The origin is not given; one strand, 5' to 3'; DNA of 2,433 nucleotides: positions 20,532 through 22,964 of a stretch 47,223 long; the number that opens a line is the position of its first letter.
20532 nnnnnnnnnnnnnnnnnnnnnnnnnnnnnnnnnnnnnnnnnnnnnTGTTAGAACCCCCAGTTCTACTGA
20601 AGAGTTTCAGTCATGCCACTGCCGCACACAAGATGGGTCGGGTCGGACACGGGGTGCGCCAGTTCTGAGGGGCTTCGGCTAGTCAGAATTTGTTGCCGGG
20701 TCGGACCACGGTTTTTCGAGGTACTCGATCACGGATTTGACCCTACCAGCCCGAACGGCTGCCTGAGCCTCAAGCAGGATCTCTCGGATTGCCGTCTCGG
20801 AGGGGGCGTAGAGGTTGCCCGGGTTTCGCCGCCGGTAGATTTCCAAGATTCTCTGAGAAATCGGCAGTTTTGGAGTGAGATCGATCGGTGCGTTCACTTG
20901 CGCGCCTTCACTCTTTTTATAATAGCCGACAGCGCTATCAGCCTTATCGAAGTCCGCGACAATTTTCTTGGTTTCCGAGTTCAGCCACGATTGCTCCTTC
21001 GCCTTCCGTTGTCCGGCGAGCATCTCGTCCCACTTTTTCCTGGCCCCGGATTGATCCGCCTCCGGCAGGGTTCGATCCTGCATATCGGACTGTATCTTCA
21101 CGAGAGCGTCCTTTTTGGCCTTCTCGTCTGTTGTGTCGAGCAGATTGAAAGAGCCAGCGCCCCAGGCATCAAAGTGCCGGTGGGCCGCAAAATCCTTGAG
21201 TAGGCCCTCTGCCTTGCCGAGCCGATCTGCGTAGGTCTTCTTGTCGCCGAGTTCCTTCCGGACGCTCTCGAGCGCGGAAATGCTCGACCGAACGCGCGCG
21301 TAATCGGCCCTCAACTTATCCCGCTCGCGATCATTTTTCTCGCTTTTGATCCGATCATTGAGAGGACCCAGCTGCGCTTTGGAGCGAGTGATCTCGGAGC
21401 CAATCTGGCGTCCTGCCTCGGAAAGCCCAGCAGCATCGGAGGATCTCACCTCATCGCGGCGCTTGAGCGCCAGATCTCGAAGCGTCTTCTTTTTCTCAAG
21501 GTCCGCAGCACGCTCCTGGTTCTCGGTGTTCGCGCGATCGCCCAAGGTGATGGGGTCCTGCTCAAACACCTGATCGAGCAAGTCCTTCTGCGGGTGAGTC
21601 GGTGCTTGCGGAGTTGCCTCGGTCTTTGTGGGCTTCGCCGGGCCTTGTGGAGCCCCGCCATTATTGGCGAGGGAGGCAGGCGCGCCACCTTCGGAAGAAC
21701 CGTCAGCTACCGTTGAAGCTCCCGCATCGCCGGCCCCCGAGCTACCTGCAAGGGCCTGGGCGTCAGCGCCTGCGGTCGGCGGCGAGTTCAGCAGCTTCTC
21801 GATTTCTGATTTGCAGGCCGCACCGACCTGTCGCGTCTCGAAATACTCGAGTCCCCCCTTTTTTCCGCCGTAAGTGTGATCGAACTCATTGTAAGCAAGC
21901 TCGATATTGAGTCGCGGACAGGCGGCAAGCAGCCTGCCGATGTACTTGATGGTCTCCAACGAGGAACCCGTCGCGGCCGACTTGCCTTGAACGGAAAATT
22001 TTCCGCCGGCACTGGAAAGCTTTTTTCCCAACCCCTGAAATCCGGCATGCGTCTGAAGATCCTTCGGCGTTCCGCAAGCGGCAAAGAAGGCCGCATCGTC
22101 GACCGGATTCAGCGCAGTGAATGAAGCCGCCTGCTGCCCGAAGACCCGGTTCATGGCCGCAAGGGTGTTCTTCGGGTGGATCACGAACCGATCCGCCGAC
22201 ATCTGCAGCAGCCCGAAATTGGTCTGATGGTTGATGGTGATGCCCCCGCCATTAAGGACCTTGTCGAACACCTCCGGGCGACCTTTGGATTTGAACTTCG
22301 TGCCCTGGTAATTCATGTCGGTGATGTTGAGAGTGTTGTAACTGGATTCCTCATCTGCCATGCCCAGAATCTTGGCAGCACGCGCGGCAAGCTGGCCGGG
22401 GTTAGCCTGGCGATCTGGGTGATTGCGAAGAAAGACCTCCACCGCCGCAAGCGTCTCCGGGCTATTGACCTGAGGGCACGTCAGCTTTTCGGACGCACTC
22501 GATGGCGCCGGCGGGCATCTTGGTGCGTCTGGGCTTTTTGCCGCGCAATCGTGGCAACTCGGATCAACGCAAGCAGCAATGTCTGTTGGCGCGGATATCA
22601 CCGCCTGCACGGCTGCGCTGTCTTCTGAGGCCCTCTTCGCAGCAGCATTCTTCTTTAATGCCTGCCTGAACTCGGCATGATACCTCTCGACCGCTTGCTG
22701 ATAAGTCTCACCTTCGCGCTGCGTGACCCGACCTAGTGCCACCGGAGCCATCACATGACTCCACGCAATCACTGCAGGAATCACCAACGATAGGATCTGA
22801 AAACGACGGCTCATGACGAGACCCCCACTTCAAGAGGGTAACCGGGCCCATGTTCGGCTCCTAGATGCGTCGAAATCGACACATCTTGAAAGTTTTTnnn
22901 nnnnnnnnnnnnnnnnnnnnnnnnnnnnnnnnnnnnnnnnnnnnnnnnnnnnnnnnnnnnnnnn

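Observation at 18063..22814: Tandem paralogous genes for large secreted proteins sharing an uncharacterised ~290-aa C-terminal domain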

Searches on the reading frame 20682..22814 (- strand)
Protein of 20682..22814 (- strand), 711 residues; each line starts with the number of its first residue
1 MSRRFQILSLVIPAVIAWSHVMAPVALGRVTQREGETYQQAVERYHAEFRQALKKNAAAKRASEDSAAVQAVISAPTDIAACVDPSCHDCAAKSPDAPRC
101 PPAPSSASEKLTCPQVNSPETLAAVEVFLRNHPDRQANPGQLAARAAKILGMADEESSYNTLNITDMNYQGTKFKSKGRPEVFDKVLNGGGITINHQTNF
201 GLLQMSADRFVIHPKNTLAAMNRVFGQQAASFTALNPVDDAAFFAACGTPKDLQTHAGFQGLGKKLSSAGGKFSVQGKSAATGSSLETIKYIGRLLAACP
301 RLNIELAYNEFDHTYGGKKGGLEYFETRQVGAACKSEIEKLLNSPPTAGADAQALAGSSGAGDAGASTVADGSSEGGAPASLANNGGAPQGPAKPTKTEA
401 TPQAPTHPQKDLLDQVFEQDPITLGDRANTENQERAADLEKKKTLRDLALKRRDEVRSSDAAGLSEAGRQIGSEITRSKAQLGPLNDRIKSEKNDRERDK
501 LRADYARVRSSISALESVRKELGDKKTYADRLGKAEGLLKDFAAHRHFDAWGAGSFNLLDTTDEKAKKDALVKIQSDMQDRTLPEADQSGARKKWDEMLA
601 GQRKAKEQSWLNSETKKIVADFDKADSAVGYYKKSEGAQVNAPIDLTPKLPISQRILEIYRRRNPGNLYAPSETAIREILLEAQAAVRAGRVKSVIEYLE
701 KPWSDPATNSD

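Call 4: search_protein_families(library=pfam, proteins=[window:20682-22814:-], max_evalue=1)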
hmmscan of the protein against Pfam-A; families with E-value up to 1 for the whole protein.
window:20682-22814:- (711 aa): 0 families

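Call 5: search_protein_families(library=ncbifam, proteins=[window:20682-22814:-], max_evalue=1)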
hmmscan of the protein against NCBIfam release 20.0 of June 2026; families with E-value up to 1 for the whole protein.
window:20682-22814:- (711 aa): 0 families

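Call 7: search_protein_families(library=phrogs, proteins=[window:20682-22814:-], max_evalue=1)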
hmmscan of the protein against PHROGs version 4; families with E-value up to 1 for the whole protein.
window:20682-22814:- (711 aa): 1 family
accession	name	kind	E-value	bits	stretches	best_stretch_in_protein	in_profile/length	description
phrog_2995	-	unknown function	0.077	13.7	1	606-637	44-75/178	-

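Call 8: search_protein_families(library=padloc, proteins=[window:20682-22814:-], max_evalue=1)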
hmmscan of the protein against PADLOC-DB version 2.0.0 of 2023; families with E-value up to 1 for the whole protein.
window:20682-22814:- (711 aa): 0 families

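Call 10: search_solved_structures(query=window:20682-22814:-, max_evalue=1)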
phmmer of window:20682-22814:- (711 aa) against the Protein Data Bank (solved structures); distinct sequences matched with E-value up to 1: 2.
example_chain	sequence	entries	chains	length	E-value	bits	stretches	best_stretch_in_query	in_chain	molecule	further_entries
3jqh_A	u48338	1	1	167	0.086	14.7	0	469-533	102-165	C-type lectin domain family 4 member M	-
7fh0_B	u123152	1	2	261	0.6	11.9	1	231-317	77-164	nanobodies aRBD-2-7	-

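Call 39: search_protein_families(library=pfam, alignment_id=A2, max_evalue=10)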
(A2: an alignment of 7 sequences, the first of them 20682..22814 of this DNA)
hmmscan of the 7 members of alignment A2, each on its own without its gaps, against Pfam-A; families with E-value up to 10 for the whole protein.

A. member 1, window:20682-22814:- (711 aa): 1 family
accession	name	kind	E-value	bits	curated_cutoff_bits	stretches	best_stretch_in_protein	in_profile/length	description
PF21173.2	DksA-like_N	-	1.1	9.9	27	1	423-462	22-61/65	DnaK suppressor protein-like, N-terminal domain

B. families by the number of members that match (of 7 scanned): 9 families
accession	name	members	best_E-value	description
PF14282.11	FlxA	1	0.02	FlxA-like protein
PF10425.15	SdrG_C_C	1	0.14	C-terminus of bacterial fibrinogen-binding adhesin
PF07889.17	DUF1664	1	0.26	Protein of unknown function (DUF1664)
PF03462.23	PCRF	1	0.26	PCRF domain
PF21173.2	DksA-like_N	1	1.1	DnaK suppressor protein-like, N-terminal domain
PF21085.3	CusS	1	1.1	CusS sensor domain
PF09496.15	CENP-O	1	1.2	Cenp-O kinetochore centromere component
PF04136.21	COG3_N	1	2.8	Conserved oligomeric Golgi complex subunit 3, N-terminal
PF21037.2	CCDC138_cc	1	8.3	Coiled-coil-domain-containing protein 138, coiled-coil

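Call 89: search_dna_similar(query=window:20682-22814:-, collection=phages, mode=protein, max_evalue=0.001, max_rows=5)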
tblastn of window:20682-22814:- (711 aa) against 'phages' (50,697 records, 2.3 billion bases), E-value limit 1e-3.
No match.

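Call 90: search_dna_similar(query=window:20682-22814:-, collection=plasmids, mode=protein, max_evalue=0.001, max_rows=5)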
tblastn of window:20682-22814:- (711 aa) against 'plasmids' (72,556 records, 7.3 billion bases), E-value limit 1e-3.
No match.

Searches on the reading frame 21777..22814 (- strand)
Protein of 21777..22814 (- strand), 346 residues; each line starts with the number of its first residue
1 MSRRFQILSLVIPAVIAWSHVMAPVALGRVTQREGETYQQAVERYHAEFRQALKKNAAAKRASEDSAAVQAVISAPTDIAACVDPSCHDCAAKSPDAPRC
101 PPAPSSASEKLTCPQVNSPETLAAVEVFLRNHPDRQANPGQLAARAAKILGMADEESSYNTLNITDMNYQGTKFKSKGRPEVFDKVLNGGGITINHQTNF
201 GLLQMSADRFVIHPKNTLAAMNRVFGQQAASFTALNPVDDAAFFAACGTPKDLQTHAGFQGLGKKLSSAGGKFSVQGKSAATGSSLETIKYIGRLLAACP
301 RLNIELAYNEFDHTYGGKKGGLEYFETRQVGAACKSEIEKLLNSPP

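Call 17: find_homologous_proteins(query=window:21777-22814:-, max_evalue=0.01)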
Query seq(346 aa) (346 aa): 2 proteins with E <= 0.01 among 8000 candidates.
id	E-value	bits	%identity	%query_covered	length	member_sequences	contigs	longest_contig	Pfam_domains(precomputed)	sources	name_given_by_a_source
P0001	4.0e-21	94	32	66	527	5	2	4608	-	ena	-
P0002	9.0e-4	37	28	58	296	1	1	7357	-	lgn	-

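Call 21: find_encoding_contigs(protein=P0001, flank=5000, max_places=4)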
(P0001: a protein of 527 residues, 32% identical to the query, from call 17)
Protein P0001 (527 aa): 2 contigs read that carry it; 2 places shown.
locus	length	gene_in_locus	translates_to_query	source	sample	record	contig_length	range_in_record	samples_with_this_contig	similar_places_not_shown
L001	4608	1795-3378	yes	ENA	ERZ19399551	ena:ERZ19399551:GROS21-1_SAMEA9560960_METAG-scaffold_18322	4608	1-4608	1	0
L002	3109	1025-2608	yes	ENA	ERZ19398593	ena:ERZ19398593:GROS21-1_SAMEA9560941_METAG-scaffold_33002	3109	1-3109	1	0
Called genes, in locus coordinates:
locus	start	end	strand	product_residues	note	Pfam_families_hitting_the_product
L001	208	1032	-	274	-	PF00413:Peptidase_M10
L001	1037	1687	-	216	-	-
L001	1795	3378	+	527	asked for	-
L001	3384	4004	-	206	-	-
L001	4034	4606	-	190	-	?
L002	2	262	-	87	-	?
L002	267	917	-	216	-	-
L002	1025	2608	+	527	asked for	-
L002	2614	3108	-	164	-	?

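Call 22: find_encoding_contigs(protein=P0002, flank=5000, max_places=4)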
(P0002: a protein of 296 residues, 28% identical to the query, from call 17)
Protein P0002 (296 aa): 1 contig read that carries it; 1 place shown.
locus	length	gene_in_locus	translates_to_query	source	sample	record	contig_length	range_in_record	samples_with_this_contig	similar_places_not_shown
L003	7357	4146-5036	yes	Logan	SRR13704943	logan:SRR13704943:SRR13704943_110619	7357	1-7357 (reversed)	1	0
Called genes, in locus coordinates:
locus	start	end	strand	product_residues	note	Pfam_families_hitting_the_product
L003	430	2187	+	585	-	-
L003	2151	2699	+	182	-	PF07624:PSD2 (faint)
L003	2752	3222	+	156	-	-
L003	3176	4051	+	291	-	PF07394:DUF1501 (weak)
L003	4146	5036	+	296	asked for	-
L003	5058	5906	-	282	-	PF00557:Peptidase_M24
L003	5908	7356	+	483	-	?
